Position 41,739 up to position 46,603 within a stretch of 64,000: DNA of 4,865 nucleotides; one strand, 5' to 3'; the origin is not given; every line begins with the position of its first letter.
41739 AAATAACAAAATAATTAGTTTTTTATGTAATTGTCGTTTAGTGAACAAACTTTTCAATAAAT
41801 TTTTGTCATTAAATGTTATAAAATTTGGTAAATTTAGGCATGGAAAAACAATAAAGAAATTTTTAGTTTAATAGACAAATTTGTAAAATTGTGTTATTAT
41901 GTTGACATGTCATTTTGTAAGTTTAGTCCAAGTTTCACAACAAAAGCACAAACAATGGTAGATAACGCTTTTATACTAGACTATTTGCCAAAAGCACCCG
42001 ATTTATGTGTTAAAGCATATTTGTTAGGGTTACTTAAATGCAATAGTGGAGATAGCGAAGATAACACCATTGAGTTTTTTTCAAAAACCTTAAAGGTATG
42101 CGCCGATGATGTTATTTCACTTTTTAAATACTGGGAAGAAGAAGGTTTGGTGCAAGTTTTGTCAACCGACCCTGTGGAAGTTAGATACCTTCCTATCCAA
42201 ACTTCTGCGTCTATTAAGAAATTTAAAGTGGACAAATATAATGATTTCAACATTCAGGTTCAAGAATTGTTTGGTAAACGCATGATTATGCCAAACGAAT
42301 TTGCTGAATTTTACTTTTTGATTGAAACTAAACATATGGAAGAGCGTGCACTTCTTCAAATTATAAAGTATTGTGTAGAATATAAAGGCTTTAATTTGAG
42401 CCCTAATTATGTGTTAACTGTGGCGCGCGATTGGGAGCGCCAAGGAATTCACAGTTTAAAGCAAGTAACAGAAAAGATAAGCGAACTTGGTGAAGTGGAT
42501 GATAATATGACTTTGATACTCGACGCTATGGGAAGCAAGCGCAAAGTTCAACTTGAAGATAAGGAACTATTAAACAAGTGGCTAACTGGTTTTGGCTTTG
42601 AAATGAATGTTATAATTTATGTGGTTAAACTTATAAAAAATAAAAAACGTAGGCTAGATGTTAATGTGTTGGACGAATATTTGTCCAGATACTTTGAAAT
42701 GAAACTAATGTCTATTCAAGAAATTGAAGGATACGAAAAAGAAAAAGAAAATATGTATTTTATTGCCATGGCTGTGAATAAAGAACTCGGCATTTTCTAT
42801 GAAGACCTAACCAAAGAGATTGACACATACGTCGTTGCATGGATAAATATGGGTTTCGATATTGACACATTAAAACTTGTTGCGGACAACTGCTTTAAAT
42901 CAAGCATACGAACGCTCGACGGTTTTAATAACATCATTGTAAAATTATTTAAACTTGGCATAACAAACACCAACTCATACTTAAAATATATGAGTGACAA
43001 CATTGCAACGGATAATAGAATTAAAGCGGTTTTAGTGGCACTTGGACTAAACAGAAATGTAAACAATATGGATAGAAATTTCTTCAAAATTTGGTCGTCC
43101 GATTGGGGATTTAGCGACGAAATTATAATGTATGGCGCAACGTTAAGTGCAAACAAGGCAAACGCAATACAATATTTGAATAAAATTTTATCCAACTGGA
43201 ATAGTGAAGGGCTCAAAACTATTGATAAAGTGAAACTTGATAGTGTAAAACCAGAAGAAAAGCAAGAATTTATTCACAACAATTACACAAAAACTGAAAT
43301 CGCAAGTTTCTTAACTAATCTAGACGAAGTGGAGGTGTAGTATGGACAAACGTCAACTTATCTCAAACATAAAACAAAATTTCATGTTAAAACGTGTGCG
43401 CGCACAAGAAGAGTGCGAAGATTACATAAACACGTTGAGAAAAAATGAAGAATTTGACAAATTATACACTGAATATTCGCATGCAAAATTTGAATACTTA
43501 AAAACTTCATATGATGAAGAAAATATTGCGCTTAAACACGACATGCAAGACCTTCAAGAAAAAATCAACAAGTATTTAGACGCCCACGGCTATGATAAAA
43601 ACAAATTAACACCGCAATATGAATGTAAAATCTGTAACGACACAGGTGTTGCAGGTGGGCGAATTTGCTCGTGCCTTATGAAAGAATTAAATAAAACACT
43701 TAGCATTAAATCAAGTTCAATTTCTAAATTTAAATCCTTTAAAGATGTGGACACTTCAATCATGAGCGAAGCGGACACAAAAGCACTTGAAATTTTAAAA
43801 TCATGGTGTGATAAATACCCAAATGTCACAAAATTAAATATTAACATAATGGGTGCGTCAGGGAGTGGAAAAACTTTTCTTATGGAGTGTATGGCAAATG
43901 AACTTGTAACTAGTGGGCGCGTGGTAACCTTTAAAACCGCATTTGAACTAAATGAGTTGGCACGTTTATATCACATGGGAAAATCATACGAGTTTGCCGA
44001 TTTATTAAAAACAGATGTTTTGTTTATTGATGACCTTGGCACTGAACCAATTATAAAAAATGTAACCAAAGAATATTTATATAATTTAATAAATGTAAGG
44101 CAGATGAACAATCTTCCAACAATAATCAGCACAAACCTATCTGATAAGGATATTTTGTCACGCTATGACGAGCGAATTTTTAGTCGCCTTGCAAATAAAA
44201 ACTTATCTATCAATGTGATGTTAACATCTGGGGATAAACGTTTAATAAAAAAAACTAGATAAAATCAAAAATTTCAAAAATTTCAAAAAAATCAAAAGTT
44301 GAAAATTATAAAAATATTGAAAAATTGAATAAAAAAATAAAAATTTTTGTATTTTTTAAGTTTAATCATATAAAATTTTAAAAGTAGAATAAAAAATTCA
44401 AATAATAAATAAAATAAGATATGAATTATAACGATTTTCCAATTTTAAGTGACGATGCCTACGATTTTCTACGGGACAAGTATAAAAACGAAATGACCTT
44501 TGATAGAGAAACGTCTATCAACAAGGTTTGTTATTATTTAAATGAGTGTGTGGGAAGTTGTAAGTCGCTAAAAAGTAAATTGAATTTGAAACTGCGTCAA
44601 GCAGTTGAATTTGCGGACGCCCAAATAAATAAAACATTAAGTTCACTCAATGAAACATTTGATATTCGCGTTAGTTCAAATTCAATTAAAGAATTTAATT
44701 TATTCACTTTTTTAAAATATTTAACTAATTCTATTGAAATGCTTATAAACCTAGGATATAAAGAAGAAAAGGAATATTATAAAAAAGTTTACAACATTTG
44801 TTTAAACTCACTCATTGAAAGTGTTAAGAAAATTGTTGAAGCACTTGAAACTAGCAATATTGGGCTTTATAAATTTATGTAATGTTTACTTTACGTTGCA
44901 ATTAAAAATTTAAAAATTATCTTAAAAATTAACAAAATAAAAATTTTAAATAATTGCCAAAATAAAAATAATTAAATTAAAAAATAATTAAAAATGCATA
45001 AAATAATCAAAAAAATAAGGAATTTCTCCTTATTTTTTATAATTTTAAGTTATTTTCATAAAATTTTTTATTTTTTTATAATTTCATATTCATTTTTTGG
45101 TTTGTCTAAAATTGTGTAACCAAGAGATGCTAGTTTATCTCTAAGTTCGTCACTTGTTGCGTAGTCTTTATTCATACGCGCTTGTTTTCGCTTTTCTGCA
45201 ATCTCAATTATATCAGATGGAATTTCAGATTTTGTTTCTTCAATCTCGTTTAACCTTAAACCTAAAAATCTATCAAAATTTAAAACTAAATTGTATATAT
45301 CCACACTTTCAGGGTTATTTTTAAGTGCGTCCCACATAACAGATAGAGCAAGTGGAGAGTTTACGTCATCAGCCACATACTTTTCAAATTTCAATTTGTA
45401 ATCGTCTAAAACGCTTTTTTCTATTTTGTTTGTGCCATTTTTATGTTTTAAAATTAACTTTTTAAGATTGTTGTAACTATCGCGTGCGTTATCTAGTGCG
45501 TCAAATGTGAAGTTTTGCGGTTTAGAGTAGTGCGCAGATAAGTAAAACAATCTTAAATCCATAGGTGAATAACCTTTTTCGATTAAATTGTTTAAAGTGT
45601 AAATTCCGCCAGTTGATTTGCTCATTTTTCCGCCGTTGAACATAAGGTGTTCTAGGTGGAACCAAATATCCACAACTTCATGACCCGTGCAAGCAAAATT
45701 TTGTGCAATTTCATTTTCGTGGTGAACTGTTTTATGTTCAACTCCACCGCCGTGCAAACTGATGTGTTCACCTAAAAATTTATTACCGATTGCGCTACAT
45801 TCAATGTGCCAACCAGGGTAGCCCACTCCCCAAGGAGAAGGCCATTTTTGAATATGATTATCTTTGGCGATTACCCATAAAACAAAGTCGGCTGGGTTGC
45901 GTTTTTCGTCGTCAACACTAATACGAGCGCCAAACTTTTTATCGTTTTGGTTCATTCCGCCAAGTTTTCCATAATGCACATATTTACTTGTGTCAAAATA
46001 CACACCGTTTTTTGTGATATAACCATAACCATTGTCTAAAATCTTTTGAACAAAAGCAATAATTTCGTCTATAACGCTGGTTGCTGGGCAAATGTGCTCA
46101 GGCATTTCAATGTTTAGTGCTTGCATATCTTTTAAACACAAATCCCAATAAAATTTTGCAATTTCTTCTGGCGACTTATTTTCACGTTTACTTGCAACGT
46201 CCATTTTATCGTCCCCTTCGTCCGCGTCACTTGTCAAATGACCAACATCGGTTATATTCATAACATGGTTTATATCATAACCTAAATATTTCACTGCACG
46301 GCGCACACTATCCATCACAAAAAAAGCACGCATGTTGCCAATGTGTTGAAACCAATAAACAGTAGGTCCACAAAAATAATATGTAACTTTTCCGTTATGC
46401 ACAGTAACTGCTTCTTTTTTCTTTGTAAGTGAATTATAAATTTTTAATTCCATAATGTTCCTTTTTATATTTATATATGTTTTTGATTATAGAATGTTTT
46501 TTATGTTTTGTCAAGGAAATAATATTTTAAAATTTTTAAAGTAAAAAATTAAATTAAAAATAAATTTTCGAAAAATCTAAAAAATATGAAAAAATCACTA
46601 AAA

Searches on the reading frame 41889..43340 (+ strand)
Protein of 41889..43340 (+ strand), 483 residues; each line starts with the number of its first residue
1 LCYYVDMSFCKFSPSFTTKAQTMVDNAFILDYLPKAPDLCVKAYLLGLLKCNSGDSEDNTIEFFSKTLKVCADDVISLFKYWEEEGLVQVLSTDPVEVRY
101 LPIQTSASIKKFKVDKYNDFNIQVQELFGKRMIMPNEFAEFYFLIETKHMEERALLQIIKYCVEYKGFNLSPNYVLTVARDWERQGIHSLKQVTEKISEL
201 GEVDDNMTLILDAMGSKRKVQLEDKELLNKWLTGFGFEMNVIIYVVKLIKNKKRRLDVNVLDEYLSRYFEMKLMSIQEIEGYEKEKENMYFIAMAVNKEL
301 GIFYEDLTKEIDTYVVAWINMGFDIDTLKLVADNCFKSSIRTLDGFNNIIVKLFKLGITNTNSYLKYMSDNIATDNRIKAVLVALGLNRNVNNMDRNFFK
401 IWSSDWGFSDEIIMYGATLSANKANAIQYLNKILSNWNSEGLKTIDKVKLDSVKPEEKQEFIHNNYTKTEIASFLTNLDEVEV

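Call 16: search_protein_families(library=pfam, proteins=[window:41889-43340:+], max_evalue=0.001)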
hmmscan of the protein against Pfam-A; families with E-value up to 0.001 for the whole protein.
window:41889-43340:+ (483 aa): 1 family
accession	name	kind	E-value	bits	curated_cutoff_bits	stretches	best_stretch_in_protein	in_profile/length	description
PF07261.16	DnaB_2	-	5.7e-26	90.5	22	2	130-196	9-73/74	Replication initiation and membrane attachment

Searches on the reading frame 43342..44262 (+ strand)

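Call 16: search_protein_families(library=pfam, proteins=[window:43342-44262:+], max_evalue=0.001)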
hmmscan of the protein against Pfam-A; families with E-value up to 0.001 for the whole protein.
window:43342-44262:+ (306 aa): 3 families
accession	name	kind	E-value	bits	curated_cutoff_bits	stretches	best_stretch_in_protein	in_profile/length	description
PF01695.23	IstB_IS21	-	9.4e-14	51.9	24.1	1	122-267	53-195/238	IstB-like ATP binding protein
PF00308.24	Bac_DnaA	-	1.5e-05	25.7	23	1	166-284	36-156/162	Bacterial DnaA ATPAse domain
PF13191.12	AAA_16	-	0.0002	22.4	32.6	1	163-208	23-64/167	AAA ATPase domain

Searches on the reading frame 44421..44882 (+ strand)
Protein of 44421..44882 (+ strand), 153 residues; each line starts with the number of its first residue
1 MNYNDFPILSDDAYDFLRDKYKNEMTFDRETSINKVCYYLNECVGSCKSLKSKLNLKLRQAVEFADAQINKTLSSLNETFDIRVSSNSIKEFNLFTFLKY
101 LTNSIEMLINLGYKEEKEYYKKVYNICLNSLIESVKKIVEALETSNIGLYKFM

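Call 16: search_protein_families(library=pfam, proteins=[window:44421-44882:+], max_evalue=0.001)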
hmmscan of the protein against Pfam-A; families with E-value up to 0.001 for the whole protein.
window:44421-44882:+ (153 aa): 1 family
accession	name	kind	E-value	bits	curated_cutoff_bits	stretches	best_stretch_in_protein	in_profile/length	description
PF15278.12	Sec3_C_2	-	0.00093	19.9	27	0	25-56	36-67/86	Sec3 exocyst complex subunit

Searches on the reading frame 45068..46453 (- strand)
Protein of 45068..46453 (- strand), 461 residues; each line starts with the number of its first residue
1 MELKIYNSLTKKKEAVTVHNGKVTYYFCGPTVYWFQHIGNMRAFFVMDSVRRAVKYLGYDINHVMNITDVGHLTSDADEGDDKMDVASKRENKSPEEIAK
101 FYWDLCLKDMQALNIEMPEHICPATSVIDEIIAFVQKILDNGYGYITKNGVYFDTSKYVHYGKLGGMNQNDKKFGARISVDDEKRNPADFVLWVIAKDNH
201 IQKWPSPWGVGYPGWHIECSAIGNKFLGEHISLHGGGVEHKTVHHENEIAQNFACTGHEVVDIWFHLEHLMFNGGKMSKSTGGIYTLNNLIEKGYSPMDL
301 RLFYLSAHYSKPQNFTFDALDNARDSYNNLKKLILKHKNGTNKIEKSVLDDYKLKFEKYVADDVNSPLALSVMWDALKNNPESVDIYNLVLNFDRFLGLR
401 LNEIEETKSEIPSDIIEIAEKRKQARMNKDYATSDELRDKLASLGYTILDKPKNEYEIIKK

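Call 16: search_protein_families(library=pfam, proteins=[window:45068-46453:-], max_evalue=0.001)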
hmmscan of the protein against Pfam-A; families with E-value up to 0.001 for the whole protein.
window:45068-46453:- (461 aa): 4 families
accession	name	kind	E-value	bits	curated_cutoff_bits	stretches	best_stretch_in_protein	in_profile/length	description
PF01406.26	tRNA-synt_1e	-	4.1e-86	289.5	27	1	16-324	3-300/301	tRNA synthetases class I (C) catalytic domain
PF01921.24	tRNA-synt_1f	-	8.2e-08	32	27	1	273-343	279-348/360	tRNA synthetases class I (K)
PF09334.17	tRNA-synt_1g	-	6.7e-07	28.8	20.1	0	260-323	311-372/391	tRNA synthetases class I (M)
PF23493.1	CysS_C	-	7e-05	23.3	23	1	420-454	13-47/51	Cysteinyl-tRNA ligase anticodon binding domain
